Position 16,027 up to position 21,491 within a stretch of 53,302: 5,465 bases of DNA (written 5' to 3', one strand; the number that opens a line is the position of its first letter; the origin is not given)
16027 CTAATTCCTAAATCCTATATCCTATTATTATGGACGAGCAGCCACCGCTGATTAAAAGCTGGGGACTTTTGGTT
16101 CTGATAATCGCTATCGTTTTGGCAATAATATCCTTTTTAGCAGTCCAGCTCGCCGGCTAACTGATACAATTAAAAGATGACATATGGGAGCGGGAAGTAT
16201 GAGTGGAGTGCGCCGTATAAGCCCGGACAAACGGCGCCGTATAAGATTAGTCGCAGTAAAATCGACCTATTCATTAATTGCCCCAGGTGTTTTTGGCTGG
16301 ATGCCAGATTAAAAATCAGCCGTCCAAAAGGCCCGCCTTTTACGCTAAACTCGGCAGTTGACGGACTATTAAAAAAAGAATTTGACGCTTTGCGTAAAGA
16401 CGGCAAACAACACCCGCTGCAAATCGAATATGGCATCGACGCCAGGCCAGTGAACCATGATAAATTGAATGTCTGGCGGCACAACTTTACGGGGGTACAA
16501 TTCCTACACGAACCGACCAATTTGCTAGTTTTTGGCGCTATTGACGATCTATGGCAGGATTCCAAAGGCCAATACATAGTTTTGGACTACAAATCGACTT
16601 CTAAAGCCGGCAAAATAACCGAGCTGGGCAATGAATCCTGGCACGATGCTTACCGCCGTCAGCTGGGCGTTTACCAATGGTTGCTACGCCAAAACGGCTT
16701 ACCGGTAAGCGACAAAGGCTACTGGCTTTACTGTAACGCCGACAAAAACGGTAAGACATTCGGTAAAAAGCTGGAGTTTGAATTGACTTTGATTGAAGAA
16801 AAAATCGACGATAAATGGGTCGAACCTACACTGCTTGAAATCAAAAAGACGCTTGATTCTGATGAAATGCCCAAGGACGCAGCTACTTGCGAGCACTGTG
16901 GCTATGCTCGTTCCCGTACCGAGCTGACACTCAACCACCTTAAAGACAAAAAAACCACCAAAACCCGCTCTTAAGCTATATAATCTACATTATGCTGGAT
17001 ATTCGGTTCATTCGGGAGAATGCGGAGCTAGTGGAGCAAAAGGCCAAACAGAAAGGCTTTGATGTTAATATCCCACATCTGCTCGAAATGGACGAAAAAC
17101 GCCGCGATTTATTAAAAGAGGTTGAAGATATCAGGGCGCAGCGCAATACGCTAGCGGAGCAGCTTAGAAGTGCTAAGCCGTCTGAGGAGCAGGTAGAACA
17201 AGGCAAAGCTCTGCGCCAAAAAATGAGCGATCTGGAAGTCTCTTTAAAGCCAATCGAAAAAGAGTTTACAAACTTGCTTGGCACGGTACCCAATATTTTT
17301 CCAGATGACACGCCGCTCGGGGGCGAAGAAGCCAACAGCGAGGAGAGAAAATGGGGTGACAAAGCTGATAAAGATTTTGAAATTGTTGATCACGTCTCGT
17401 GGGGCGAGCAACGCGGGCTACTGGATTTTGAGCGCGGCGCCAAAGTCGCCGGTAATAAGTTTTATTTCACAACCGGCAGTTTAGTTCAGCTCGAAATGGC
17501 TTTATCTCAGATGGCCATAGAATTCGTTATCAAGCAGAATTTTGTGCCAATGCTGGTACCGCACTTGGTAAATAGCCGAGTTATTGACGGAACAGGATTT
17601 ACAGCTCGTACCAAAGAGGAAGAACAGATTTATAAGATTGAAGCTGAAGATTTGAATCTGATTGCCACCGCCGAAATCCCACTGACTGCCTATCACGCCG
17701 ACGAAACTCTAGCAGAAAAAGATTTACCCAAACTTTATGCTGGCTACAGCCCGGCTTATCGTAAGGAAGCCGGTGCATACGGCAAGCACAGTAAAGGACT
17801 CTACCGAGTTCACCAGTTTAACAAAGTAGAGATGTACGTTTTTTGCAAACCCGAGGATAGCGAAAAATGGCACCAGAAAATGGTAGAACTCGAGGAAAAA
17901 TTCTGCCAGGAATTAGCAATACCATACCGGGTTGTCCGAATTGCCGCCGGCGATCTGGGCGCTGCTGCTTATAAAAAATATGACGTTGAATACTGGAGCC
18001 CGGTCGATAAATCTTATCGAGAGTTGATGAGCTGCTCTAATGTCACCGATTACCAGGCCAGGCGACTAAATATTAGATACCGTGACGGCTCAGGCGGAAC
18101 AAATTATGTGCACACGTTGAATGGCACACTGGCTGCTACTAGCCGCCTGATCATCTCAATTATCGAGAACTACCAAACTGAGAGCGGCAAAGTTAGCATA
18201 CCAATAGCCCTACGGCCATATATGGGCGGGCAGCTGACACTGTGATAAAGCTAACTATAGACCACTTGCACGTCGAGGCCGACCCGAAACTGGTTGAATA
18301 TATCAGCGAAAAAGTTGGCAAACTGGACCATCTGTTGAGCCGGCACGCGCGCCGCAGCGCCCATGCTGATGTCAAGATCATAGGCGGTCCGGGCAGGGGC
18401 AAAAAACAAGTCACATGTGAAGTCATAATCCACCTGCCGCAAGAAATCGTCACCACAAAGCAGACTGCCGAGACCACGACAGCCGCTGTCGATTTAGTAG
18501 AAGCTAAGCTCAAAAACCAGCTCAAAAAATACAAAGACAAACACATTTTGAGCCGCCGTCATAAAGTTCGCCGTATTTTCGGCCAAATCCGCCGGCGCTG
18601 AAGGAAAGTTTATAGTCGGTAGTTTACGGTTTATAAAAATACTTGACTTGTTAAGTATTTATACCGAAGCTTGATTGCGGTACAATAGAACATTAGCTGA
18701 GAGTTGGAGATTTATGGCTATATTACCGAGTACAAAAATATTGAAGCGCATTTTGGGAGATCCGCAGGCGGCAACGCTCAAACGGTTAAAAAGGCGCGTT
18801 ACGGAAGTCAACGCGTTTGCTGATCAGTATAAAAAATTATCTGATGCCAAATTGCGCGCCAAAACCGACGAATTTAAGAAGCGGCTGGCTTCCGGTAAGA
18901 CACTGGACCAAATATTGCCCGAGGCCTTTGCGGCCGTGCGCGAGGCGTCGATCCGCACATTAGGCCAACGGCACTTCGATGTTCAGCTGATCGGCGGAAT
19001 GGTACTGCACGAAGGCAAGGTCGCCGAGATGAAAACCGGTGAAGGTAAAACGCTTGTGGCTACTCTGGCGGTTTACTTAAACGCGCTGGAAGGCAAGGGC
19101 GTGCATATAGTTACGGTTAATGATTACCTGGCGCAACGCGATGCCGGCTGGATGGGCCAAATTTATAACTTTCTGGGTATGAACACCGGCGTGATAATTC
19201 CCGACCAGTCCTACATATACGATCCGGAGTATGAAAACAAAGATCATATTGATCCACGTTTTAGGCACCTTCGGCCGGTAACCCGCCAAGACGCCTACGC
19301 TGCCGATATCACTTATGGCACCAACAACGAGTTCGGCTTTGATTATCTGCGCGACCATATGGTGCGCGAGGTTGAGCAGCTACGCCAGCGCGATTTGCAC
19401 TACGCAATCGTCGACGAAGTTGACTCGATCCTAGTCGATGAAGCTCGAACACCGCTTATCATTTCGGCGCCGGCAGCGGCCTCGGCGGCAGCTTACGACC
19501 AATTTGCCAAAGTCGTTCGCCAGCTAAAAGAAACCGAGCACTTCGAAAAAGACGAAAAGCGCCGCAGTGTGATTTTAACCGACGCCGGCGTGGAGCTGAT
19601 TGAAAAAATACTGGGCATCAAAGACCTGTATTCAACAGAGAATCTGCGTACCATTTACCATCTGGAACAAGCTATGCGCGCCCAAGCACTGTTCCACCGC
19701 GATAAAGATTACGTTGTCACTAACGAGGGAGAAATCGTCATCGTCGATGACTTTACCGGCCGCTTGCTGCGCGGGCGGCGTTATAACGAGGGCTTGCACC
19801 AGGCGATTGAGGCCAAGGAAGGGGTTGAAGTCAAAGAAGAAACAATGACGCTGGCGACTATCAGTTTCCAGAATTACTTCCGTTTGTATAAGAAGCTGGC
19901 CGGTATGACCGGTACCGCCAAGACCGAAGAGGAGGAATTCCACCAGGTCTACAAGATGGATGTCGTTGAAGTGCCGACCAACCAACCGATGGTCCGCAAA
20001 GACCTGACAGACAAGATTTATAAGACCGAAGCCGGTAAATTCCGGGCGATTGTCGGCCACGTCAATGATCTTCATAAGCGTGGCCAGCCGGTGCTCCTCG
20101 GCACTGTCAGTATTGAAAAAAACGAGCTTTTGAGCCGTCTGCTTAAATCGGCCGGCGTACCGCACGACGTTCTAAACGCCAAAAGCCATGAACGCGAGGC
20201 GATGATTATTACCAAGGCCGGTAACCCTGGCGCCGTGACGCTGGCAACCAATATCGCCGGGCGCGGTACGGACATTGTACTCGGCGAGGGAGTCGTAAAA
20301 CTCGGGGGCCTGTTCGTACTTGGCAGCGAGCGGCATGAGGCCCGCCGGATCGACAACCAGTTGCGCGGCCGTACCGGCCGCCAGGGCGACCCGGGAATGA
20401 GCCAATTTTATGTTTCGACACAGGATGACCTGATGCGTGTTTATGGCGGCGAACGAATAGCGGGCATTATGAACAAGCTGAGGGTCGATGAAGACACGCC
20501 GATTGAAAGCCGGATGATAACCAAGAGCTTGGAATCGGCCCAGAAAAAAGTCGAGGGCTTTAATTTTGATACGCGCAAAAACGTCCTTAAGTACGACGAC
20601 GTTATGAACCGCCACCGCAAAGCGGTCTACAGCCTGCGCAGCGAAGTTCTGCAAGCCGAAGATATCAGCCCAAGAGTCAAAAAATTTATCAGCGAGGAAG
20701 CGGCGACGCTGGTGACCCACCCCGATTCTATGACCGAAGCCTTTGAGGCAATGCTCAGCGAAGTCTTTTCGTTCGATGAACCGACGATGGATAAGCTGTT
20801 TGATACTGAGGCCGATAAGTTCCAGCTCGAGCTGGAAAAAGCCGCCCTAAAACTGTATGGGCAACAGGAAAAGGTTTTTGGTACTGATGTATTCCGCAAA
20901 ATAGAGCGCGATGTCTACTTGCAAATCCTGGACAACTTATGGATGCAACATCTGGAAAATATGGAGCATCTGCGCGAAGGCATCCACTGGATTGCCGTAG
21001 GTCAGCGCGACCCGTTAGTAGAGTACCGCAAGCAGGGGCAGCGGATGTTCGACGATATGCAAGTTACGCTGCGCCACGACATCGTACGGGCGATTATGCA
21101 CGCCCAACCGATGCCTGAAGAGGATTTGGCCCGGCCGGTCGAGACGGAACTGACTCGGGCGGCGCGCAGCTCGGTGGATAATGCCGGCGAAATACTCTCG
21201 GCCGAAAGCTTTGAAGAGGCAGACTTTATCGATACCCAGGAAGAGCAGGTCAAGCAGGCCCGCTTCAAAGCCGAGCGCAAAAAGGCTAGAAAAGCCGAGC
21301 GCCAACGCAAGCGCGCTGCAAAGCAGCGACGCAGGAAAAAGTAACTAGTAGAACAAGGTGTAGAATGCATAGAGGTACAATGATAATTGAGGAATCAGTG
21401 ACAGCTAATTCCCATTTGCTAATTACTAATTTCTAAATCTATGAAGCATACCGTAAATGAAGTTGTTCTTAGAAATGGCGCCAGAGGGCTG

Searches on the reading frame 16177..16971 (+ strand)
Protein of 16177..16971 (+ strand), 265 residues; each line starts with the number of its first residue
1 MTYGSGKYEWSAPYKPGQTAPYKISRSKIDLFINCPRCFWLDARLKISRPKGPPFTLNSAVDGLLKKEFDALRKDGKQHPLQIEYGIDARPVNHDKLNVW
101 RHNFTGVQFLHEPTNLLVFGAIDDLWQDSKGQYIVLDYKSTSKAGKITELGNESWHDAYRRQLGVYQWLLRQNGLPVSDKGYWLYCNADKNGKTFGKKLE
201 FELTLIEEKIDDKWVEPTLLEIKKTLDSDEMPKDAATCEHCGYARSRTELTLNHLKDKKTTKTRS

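Call 91: search_protein_families(library=pfam, proteins=[window:16177-16971:+], max_evalue=0.001)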
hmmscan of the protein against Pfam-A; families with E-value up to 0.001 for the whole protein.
window:16177-16971:+ (265 aa): 2 families
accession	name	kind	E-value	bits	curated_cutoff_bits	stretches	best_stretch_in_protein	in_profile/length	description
PF12705.13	PDDEXK_1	-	1e-13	52.2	22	1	100-245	120-244/247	PD-(D/E)XK nuclease superfamily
PF01930.23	Cas_Cas4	-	3.8e-05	24.3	22.7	1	124-244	57-155/160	Domain of unknown function DUF83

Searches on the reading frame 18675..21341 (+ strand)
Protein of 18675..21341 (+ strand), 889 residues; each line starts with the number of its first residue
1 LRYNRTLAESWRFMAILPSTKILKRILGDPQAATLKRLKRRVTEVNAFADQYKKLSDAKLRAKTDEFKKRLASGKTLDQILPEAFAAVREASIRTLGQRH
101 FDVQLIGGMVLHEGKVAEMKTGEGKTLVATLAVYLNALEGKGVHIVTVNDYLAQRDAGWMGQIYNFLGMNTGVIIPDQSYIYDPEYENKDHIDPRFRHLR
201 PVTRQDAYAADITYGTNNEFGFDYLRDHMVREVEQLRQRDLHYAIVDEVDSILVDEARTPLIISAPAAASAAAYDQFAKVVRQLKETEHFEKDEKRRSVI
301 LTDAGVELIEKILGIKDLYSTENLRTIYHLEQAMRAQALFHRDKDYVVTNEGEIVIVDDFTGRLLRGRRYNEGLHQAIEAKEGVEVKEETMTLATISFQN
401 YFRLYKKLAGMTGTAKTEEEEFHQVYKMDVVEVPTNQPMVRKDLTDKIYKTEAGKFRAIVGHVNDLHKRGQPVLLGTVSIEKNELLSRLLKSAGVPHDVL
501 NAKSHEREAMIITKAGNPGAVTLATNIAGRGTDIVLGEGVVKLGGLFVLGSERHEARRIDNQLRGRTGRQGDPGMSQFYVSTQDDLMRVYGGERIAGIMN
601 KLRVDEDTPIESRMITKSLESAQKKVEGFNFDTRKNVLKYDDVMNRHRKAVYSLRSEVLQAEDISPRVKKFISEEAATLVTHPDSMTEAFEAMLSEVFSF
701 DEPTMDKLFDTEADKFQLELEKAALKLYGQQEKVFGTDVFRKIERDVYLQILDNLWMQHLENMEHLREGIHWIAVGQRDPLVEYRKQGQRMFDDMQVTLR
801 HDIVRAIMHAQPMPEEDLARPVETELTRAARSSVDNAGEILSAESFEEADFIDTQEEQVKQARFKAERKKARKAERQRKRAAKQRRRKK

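Call 91: search_protein_families(library=pfam, proteins=[window:18675-21341:+], max_evalue=0.001)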
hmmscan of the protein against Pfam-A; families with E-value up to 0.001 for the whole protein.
window:18675-21341:+ (889 aa): 4 families
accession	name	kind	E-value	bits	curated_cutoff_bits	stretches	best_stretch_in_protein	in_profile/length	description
PF07517.20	SecA_DEAD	-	1.8e-126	421.7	24.6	1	24-423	2-290/290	SecA DEAD-like domain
PF21090.3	P-loop_SecA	-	2.7e-72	243.1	27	2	438-538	1-101/205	SecA P-loop domain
PF07516.18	SecA_SW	-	8.4e-56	189.6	26.7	1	609-811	1-200/200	SecA Wing and Scaffold domain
PF01043.26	SecA_PP_bind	-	1.4e-38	132.3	23.5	1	271-379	3-110/110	SecA preprotein cross-linking domain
